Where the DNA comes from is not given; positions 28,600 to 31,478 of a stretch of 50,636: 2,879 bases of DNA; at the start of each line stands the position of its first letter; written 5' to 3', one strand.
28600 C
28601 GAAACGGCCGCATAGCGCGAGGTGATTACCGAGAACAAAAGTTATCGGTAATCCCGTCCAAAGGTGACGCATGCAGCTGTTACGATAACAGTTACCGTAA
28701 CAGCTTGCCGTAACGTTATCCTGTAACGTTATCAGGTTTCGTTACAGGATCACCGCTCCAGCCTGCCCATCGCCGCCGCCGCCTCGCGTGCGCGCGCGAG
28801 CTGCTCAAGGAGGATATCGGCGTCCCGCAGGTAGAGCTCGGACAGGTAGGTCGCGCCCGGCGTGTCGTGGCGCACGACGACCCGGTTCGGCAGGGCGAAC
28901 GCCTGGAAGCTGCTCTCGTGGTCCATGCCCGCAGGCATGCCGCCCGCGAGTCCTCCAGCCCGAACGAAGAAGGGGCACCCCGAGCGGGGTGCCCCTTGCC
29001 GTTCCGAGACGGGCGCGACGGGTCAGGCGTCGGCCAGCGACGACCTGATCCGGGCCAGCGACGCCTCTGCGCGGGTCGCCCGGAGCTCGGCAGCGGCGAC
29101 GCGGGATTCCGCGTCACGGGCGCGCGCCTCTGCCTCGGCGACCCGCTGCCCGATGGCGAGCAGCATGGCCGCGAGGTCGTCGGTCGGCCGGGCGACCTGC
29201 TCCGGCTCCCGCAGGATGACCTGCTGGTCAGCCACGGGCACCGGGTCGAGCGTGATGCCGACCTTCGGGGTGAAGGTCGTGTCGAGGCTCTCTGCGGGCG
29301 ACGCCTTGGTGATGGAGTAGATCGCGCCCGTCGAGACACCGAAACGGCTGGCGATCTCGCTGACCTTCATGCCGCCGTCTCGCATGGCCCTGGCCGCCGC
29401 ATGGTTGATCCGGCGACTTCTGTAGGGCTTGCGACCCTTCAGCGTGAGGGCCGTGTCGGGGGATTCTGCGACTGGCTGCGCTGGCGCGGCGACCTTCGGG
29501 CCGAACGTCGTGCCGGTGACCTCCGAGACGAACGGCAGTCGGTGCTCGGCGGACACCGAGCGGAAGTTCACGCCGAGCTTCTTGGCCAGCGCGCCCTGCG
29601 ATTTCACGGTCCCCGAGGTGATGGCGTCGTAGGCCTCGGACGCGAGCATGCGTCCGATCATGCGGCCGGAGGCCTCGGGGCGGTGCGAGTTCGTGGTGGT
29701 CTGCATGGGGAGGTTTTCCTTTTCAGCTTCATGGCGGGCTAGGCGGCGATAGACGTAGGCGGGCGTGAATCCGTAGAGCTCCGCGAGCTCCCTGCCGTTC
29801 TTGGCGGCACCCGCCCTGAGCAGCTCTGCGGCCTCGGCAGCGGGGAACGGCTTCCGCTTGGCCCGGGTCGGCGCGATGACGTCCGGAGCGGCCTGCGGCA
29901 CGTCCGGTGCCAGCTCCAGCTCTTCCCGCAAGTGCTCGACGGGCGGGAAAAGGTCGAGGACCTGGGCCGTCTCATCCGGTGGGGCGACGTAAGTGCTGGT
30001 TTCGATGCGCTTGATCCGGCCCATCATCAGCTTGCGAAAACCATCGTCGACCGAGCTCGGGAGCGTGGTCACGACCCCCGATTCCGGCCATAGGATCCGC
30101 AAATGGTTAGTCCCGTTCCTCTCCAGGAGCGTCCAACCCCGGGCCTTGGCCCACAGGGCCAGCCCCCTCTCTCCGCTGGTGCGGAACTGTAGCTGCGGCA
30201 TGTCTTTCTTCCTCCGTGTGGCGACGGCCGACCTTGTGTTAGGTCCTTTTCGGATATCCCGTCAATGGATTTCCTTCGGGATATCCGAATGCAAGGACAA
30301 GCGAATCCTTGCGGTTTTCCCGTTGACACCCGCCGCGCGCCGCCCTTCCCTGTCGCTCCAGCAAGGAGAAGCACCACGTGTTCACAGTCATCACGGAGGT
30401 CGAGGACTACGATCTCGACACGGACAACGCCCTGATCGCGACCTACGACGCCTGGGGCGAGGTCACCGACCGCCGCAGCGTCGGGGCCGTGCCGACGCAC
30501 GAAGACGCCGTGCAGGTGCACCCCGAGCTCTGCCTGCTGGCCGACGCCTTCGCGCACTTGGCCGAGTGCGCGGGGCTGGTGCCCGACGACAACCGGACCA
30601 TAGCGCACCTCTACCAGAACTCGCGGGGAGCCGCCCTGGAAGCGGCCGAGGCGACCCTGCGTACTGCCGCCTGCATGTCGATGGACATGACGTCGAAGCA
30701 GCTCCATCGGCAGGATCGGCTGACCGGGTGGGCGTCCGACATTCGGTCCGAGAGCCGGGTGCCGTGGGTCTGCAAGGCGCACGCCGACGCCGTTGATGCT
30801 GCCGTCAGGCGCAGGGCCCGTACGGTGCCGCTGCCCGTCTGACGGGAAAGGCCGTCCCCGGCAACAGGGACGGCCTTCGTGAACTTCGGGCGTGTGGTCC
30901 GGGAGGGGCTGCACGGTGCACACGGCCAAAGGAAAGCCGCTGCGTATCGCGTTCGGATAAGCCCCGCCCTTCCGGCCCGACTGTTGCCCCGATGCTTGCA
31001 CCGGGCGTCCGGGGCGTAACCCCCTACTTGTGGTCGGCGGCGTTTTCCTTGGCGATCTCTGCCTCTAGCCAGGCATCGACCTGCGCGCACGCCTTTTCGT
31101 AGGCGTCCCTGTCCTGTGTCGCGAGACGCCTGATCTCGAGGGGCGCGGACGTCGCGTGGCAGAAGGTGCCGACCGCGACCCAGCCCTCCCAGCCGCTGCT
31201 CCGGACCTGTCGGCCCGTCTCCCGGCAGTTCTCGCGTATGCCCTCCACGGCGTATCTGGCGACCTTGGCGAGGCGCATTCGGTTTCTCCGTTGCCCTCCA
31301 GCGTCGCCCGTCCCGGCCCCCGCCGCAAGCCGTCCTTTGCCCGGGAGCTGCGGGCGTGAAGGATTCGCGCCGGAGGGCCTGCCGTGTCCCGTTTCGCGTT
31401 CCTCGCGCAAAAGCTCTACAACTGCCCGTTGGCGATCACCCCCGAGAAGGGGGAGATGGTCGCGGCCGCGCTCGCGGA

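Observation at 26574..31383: A roughly 4.8-kb accessory island splits the portal gene from the protease gene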

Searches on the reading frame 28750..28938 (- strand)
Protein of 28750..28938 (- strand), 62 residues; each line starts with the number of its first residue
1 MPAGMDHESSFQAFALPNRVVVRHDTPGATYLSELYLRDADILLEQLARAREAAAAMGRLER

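Call 3: search_protein_families(library=pfam, proteins=[window:28750-28938:-], max_evalue=0.01)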
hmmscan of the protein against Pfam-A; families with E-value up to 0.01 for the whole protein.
window:28750-28938:- (62 aa): 0 families

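Call 16: search_protein_families(library=phrogs, proteins=[window:28750-28938:-], max_evalue=0.1)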
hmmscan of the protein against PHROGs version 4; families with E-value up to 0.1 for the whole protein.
window:28750-28938:- (62 aa): 0 families

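Call 17: search_protein_families(library=padloc, proteins=[window:28750-28938:-], max_evalue=0.1)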
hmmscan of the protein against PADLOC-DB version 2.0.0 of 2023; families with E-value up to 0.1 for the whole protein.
window:28750-28938:- (62 aa): 0 families

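Call 18: search_protein_families(library=ncbifam, proteins=[window:28750-28938:-], max_evalue=0.1)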
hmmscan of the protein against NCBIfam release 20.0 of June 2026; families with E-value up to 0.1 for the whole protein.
window:28750-28938:- (62 aa): 0 families

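Call 85: search_protein_families(library=pfam, proteins=[window:28750-28938:-], max_evalue=10)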
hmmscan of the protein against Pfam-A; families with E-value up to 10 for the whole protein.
window:28750-28938:- (62 aa): 0 families

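Call 87: search_solved_structures(query=window:28750-28938:-, max_evalue=10, show_alignments=2)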
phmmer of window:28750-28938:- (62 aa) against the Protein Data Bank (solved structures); distinct sequences matched with E-value up to 10: 13.
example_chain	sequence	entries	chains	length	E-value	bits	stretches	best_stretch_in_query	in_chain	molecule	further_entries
2wtr_B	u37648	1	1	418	0.11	16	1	17-51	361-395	BETA-ARRESTIN-1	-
1jsy_A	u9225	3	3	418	0.11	16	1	17-51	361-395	Bovine arrestin-2 (full length) | Beta-arrestin 1 | BETA-ARRESTIN-1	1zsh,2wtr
7df9_A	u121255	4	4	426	0.11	16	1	17-51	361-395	Beta-arrestin-1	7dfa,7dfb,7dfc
22jx_C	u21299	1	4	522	0.6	13.7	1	17-55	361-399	beta-arrestin 1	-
3gc3_A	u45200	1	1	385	0.93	13.1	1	17-49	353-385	Beta-arrestin-1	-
9lz0_A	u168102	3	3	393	0.95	13.1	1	17-49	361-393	Beta-arrestin-1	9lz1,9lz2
1g4m_A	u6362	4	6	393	0.95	13.1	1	17-49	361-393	BETA-ARRESTIN1 | BETA-ARRESTIN 1 | Beta-arrestin-1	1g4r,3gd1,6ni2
25gn_C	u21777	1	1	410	0.99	13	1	17-51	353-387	Isoform 1B of Beta-arrestin-1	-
9ii2_A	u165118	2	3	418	1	13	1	17-51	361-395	Beta-arrestin-1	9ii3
8as4_A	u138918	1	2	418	1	13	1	17-51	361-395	Beta-arrestin-1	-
6tko_B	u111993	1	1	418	1.2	12.8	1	17-51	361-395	Beta-arrestin-1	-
8tii_A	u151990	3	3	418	1.6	12.4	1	17-51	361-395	Beta-arrestin-1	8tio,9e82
8r8o_A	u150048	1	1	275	6.4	10.5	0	31-56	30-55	HalluTIM3-1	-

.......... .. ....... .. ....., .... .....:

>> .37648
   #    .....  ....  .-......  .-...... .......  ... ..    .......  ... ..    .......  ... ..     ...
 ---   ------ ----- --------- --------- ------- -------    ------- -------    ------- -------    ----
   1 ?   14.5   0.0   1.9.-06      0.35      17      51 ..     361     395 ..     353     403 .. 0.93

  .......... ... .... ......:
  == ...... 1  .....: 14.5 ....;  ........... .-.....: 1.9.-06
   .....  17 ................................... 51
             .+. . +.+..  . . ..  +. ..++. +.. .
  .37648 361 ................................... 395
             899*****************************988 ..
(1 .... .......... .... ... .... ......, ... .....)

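Call 104: find_related_loci(query=window:28750-28938:-, collection=viral_contigs, flank=8000)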
Query window:28750-28938:- (62 aa) in viral_contigs; peptide patterns used: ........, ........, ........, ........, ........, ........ (x = any residue, [..] = any of these).
26 stretches matched a pattern, but none encodes a relative of the query by tblastn (E <= 1e-3).

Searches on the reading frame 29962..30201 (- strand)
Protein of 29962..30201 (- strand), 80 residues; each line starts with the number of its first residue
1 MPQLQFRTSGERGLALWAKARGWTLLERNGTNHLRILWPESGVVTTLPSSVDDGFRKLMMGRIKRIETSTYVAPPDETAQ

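Call 49: search_protein_families(library=pfam, proteins=[window:29962-30201:-], max_evalue=10)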
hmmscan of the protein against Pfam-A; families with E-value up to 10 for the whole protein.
seq(80 aa): 0 families

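Call 67: predict_structure(alignment_id=A1)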
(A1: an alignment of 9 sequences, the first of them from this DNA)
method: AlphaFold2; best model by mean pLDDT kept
length: 80 residues; sequences in the alignment: 9
mean_pLDDT: 78.8   pTM: 0.62
mean pLDDT of the five models: 78.8, 78.5, 77.7, 76.7, 76.3
residues with pLDDT >= 90: 12; 70-90: 52; 50-70: 9; < 50: 7
segments of 3 or more residues with pLDDT < 50: 72-74
pLDDT, mean of each block of 10 residues (from residue 1): 68 88 88 87 84 81 82 50
secondary structure, 60 per line:
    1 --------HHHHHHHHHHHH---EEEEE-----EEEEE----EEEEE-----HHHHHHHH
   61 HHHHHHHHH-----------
elements in order: H9-20 E24-28 E34-38 E43-47 H53-69

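Call 71: fold_search(model_id=the predicted structure, library=pdb)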
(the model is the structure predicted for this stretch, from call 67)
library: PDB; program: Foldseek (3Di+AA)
matches with E <= 10: 589; with E <= 0.001: 0
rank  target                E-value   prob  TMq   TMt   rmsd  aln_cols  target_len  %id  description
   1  6g26_E                1.8e-01  0.85  0.45  0.55   5.6        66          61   24  The crystal structure of the Burkholderia pseudomallei HicAB complex (released 2018-10-31)
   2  6g26_F                2.7e-01  0.85  0.45  0.57   3.6        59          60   24  The crystal structure of the Burkholderia pseudomallei HicAB complex (released 2018-10-31)
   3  6ukl_B                4.7e-01  0.25  0.27  0.32   6.3        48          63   12  Crystal Structure of a DiB2-split Protein (released 2020-07-08)
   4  6ukk                  5.1e-01  0.25  0.27  0.16   6.3        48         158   12  Crystal Structure of a Domain-swapped Fluorogen Activating Protein DiB3 Dimer (released 2020-07-08)
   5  6vri_B                5.7e-01  0.23  0.27  0.32   6.3        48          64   12  Crystal Structure of the wtBlc-split Protein (released 2020-12-02)
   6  6ukl_F                5.7e-01  0.23  0.27  0.32   6.3        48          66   12  Crystal Structure of a DiB2-split Protein (released 2020-07-08)
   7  6ukl_D                6.1e-01  0.23  0.27  0.31   6.3        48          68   12  Crystal Structure of a DiB2-split Protein (released 2020-07-08)
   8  7l5m_B                6.1e-01  0.18  0.27  0.32  13.2        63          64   11  Crystal Structure of the DiB-RM-split Protein (released 2021-10-27)
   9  3hks_A                6.9e-01  0.30  0.29  0.17   6.9        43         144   21  Crystal structure of eukaryotic translation initiation factor eIF-5A2 from Arabidopsis thaliana (released 2009-09-29)
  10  2yzt                  8.4e-01  0.20  0.34  0.38  13.6        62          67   14  Crystal structure of uncharacterized conserved protein from Thermus thermophilus HB8 (released 2007-11-06)
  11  4py5_A                8.9e-01  0.33  0.39  0.14  10.2        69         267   17  Thermovibrio ammonificans RNase H3 in complex with 19-mer RNA/DNA (released 2014-07-30)
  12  1o6w_MODEL_1_A        9.5e-01  0.25  0.33  0.34   5.4        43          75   14  Solution Structure of the Prp40 WW Domain Pair of the Yeast Splicing Factor Prp40 (released 2002-12-04)
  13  5v8w_A                9.5e-01  0.25  0.38  0.39   9.1        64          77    9  Crystal structure of human Integrator IntS9-IntS11 CTD complex (released 2017-04-12)
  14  6hpb_C                1.0e+00  0.23  0.36  0.48   3.5        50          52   22  Crystal structure of the E.coli HicAB toxin-antitoxin complex (released 2019-09-18)
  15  5oe9_C                1.1e+00  0.21  0.35  0.08   7.4        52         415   23  Structure of large terminase from the thermophilic bacteriophage D6E in complex with sulfate (Crystal form 2) (released 2017-10-11)
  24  4p78_C                1.5e+00  0.66  0.54  0.64   2.6        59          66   19  HicA3 and HicB3 toxin-antitoxin complex (released 2014-08-27)
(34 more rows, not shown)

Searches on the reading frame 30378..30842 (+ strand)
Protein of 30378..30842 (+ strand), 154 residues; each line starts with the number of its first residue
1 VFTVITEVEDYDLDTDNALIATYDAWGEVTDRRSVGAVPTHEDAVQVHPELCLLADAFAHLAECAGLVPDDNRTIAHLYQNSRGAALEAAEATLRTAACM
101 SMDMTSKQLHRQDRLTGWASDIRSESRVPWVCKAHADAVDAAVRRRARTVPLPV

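Call 3: search_protein_families(library=pfam, proteins=[window:30378-30842:+], max_evalue=0.01)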
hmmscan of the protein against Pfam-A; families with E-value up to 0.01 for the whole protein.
window:30378-30842:+ (154 aa): 0 families

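Call 16: search_protein_families(library=phrogs, proteins=[window:30378-30842:+], max_evalue=0.1)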
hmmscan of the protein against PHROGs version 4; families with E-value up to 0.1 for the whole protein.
window:30378-30842:+ (154 aa): 0 families

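Call 17: search_protein_families(library=padloc, proteins=[window:30378-30842:+], max_evalue=0.1)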
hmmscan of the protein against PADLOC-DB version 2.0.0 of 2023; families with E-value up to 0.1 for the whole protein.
window:30378-30842:+ (154 aa): 0 families

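Call 18: search_protein_families(library=ncbifam, proteins=[window:30378-30842:+], max_evalue=0.1)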
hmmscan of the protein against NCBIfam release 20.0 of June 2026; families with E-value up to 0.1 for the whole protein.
window:30378-30842:+ (154 aa): 2 families
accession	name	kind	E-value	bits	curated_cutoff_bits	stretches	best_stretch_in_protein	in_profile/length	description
NF052508.1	BRA0787_fam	equivalog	0.065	13.2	65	0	40-108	34-103/105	BRA0787 family protein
NF004127.0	PRK05617.1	subfamily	0.086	12.1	274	1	72-140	246-313/356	3-hydroxyisobutyryl-CoA hydrolase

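Call 29: search_dna_similar(query=window:30378-30842:+, collection=phages, mode=protein, max_evalue=0.01)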
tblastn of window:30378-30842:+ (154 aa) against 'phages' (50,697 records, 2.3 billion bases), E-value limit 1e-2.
No match.

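Call 32: search_solved_structures(query=window:30378-30842:+, max_evalue=1)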
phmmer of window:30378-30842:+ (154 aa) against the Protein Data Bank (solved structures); distinct sequences matched with E-value up to 1: 0.

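Call 55: find_homologous_proteins(query=window:30378-30842:+, max_evalue=0.01)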
Query window:30378-30842:+ (154 aa): 1 proteins with E <= 0.01 among 293 candidates.
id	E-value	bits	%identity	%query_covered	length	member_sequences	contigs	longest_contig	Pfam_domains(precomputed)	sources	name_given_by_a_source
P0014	1.2e-96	338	100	100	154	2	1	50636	-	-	-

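Call 69: predict_structure(protein=window:30378-30842:+)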
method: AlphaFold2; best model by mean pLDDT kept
length: 154 residues; sequences in the alignment: 1
mean_pLDDT: 43.7   pTM: 0.28
mean pLDDT of the five models: 43.7, 40.4, 40.0, 38.0, 38.0
residues with pLDDT >= 90: 0; 70-90: 20; 50-70: 13; < 50: 121
segments of 3 or more residues with pLDDT < 50: 1-5, 39-154
pLDDT, mean of each block of 10 residues (from residue 1): 54 73 68 68 36 43 43 36 41 36 35 36 32 34 29 27
secondary structure, 60 per line:
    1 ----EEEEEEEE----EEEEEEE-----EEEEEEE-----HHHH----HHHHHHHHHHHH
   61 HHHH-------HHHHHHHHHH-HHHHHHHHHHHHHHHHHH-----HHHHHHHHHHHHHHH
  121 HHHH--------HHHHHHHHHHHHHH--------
elements in order: E5-12 E17-23 E29-35 H41-44 H49-64 H72-81 H83-100 H106-124 H133-146

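Call 85: search_protein_families(library=pfam, proteins=[window:30378-30842:+], max_evalue=10)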
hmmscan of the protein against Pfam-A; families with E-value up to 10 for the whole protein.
window:30378-30842:+ (154 aa): 2 families
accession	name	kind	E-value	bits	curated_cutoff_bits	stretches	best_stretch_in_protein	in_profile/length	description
PF16113.10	ECH_2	-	0.063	13.2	27.2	1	72-139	232-302/335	Enoyl-CoA hydratase/isomerase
PF07870.16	DUF1657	-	0.11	12.9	27.7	1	85-110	6-31/49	Protein of unknown function (DUF1657)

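Call 89: find_related_loci(query=window:30378-30842:+, collection=viral_contigs, flank=8000)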
Query window:30378-30842:+ (154 aa) in viral_contigs; peptide patterns used: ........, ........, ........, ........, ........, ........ (x = any residue, [..] = any of these).
6 stretches matched a pattern, but none encodes a relative of the query by tblastn (E <= 1e-3).

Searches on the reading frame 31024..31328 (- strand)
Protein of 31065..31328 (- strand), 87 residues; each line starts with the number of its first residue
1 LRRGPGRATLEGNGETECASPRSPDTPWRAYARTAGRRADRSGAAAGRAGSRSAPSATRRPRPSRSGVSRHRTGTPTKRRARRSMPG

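Call 3: search_protein_families(library=pfam, proteins=[window:31065-31328:-], max_evalue=0.01)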
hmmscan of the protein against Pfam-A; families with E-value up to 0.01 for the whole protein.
window:31065-31328:- (87 aa): 0 families

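Call 16: search_protein_families(library=phrogs, proteins=[window:31024-31278:-], max_evalue=0.1)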
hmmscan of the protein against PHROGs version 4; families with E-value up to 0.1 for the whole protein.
window:31024-31278:- (84 aa): 0 families

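Call 17: search_protein_families(library=padloc, proteins=[window:31024-31278:-], max_evalue=0.1)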
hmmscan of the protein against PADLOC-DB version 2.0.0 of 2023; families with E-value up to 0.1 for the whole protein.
window:31024-31278:- (84 aa): 0 families

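Call 18: search_protein_families(library=ncbifam, proteins=[window:31024-31278:-], max_evalue=0.1)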
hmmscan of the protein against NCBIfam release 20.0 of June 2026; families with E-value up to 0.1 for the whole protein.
window:31024-31278:- (84 aa): 1 family
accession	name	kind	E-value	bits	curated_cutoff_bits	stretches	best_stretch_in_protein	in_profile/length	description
NF051871.1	LysLocSpmX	equivalog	0.012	14.8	700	1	23-57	394-427/430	lysozyme-family localization factor SpmX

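Call 85: search_protein_families(library=pfam, proteins=[window:31024-31278:-], max_evalue=10)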
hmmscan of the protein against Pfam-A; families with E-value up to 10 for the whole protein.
window:31024-31278:- (84 aa): 0 families

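Call 91: find_related_loci(query=window:31024-31278:-, collection=viral_contigs, flank=8000)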
Query window:31024-31278:- (84 aa) in viral_contigs; peptide patterns used: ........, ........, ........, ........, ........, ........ (x = any residue, [..] = any of these).
8 stretches matched a pattern, but none encodes a relative of the query by tblastn (E <= 1e-3).
